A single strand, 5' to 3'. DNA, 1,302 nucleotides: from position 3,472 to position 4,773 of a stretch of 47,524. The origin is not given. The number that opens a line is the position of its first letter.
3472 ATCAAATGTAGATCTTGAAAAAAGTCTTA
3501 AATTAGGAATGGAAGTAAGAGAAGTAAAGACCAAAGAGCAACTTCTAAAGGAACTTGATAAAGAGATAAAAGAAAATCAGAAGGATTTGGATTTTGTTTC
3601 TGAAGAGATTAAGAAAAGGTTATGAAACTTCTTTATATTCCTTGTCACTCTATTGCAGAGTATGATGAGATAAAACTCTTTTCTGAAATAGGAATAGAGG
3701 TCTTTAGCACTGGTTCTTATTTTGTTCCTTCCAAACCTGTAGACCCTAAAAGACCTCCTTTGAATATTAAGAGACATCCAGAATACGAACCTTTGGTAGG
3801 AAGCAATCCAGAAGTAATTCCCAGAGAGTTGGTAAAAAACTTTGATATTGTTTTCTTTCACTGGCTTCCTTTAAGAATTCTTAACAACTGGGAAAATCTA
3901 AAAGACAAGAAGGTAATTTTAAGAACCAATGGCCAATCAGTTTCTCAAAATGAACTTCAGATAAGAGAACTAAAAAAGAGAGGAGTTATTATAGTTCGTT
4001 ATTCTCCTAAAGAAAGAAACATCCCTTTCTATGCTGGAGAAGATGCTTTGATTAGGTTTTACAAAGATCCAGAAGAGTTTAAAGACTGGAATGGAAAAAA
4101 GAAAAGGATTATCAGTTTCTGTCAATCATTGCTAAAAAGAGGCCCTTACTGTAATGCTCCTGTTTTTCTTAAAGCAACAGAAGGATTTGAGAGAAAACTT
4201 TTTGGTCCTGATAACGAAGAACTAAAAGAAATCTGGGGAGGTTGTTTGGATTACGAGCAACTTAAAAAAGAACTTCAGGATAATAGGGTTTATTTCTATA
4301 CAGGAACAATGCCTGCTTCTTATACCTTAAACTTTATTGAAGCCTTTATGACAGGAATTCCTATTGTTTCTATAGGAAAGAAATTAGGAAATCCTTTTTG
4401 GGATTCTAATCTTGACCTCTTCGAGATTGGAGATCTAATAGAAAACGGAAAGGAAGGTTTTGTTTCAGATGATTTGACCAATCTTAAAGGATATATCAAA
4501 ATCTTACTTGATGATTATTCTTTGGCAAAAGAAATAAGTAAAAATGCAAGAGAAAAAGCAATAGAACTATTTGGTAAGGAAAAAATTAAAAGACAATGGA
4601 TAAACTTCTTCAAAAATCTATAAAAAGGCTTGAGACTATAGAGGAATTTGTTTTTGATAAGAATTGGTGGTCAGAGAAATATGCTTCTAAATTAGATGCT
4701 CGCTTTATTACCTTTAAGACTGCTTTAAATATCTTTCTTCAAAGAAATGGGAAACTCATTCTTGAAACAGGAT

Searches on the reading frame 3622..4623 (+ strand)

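Call 23: search_protein_families(library=pfam, max_evalue=0.01, proteins=[window:3622-4623:+])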
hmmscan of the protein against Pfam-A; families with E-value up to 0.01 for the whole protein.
window:3622-4623:+ (333 aa): 2 families
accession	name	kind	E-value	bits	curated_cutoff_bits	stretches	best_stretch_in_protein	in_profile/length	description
PF00534.26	Glycos_transf_1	-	0.0012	18.9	26.4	0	205-251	77-122/172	Glycosyl transferases group 1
PF13524.12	Glyco_trans_1_2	-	0.0049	17.3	25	0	184-313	10-129/144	Glycosyl transferase-like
